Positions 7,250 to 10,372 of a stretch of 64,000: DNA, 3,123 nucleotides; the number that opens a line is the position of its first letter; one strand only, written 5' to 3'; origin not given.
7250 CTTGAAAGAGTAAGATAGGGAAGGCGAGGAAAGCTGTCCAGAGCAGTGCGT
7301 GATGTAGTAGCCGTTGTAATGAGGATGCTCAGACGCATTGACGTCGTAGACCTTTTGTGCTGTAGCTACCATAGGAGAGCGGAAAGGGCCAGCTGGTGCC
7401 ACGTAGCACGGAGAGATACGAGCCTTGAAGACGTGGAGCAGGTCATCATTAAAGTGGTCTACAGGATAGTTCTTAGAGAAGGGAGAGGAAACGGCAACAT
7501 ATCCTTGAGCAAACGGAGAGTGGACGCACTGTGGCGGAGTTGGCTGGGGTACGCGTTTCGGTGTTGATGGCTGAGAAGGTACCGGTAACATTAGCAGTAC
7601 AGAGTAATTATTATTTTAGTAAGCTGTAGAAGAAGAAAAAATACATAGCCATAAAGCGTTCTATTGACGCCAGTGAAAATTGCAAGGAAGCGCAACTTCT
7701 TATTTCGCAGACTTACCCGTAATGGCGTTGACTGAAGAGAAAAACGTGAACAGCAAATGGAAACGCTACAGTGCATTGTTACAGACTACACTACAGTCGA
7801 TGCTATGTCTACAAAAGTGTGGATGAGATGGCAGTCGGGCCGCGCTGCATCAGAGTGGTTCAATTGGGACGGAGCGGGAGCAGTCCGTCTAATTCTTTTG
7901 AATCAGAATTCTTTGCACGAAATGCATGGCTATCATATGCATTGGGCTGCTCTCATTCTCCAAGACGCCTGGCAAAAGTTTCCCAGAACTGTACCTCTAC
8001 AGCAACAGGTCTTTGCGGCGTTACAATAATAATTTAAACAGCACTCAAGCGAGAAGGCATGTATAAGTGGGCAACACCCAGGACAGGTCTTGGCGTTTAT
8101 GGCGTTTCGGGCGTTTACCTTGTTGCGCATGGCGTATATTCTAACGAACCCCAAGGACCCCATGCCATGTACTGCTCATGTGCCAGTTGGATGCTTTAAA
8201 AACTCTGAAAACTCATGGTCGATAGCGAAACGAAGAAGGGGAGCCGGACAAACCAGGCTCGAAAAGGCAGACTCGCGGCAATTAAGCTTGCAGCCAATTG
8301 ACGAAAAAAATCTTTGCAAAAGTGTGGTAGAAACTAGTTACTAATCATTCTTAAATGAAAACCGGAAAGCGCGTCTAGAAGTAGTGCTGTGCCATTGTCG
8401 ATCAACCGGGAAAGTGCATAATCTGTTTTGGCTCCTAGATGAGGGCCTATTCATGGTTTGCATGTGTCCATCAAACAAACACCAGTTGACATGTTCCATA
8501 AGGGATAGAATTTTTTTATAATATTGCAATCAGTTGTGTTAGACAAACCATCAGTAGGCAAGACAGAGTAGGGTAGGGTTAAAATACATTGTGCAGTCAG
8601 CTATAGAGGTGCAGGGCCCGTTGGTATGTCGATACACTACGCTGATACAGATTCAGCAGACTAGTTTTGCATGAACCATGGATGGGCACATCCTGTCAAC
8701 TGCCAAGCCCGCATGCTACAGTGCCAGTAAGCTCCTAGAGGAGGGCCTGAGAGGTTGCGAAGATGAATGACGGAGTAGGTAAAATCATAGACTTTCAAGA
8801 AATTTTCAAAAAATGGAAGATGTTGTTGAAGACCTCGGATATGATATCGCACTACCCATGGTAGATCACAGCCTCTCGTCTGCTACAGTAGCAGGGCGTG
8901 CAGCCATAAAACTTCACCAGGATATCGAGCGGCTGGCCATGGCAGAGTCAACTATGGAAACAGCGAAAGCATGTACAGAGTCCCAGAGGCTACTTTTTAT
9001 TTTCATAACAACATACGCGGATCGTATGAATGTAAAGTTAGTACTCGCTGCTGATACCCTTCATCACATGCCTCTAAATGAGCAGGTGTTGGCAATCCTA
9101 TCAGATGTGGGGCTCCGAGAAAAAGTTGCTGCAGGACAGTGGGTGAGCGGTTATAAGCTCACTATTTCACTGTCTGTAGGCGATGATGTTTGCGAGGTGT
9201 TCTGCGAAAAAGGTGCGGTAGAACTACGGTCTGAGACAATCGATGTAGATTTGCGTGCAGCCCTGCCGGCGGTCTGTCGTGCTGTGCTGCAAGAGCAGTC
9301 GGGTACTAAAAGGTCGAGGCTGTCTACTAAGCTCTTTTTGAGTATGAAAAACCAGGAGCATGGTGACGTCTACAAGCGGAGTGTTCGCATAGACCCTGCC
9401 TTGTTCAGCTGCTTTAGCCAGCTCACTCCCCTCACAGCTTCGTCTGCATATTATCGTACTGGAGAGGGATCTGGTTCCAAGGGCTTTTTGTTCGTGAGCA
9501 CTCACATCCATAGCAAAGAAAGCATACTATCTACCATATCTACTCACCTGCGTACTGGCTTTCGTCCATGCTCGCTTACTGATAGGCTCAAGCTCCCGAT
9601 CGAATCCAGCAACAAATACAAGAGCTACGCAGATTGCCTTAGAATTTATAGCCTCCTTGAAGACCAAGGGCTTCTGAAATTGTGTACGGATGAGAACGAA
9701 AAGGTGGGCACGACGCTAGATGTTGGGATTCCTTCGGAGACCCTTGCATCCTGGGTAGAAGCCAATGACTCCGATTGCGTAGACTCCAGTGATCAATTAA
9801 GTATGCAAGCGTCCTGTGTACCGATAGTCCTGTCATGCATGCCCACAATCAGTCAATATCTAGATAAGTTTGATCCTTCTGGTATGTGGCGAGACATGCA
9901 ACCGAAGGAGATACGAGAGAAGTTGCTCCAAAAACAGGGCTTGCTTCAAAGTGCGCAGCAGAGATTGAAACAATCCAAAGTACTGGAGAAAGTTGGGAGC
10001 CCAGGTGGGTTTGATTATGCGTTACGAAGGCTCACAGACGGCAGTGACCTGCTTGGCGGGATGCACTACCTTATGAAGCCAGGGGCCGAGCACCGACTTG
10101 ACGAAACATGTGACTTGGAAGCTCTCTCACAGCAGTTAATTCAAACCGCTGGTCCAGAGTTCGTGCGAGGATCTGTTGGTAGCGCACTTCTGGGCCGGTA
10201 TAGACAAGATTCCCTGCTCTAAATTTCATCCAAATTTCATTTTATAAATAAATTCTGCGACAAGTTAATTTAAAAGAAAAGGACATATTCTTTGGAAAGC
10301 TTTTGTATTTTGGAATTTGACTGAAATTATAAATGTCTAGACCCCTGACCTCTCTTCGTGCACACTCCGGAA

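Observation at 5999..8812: Myb2-like gene with an unusually long (1.2 kb) upstream region carrying clustered CTACAG motifs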

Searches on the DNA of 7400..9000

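Call 10: search_rna_families(source=window, start=7400, end=9000, threshold=evalue, max_evalue=10)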
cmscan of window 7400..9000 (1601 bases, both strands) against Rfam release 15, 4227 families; matches with E-value up to 10: 1.
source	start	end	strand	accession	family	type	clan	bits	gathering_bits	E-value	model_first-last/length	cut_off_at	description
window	8689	8816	-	RF00457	IRES_mnt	Cis-reg; IRES;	-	17.5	100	0.094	1-203/203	no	Mnt IRES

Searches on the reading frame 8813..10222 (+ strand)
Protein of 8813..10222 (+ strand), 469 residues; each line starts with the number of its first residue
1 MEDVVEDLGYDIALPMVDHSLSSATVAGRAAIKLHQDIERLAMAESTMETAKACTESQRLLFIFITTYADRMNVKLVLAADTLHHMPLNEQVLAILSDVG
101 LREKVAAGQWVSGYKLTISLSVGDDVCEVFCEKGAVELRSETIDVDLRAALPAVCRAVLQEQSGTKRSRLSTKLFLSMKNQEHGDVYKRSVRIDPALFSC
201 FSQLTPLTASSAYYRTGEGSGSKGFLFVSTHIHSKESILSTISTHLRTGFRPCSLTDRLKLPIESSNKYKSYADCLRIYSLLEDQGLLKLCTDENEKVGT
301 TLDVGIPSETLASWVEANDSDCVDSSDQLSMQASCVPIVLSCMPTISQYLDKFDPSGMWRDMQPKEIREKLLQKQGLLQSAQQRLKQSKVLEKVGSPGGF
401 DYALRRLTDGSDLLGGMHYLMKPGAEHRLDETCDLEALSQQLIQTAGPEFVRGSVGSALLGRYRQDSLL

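Call 3: search_protein_families(library=pfam, proteins=[window:8813-10222:+], max_evalue=0.01)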
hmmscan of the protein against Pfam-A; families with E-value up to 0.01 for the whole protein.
window:8813-10222:+ (469 aa): 0 families

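Call 33: list_cluster_members(proteins=[window:8813-10222:+, window:7757-8029:+, window:8059-8199:+, window:10333-13239:+])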
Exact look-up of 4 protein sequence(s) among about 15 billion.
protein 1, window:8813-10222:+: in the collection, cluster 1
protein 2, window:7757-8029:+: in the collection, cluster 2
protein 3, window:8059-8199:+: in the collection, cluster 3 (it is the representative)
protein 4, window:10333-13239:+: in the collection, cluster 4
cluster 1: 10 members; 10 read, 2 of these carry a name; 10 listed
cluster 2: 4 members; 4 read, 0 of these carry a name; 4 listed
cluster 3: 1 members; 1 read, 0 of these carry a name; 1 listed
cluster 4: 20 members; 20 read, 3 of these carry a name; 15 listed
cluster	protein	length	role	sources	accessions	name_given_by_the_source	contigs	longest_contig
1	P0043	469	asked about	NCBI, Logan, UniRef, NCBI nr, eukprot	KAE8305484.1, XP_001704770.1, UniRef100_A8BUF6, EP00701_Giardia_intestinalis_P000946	hypothetical protein GL50803_008725 [Giardia duodenalis] | Uncharacterized protein n=1 Tax=Giardia intestinalis (strain ATCC 50803 / WB clone C6) ... | hypothetical protein GL50803_008725 [Giardia intestinalis]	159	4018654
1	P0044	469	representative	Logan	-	-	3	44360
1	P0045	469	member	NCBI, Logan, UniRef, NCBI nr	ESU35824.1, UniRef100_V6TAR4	Hypothetical protein DHA2_154650 [Giardia duodenalis] | Uncharacterized protein n=1 Tax=Giardia intestinalis TaxID=5741 RepID=V6TAR4_GIAIN | Hypothetical protein DHA2_154650 [Giardia intestinalis]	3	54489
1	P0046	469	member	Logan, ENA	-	-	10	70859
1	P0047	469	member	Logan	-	-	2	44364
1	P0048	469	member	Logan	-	-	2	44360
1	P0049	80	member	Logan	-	-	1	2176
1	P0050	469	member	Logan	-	-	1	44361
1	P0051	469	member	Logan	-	-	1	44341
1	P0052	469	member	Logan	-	-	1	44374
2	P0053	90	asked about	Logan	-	-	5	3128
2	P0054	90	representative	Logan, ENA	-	-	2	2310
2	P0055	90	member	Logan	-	-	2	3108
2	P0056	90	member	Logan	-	-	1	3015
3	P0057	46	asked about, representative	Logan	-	-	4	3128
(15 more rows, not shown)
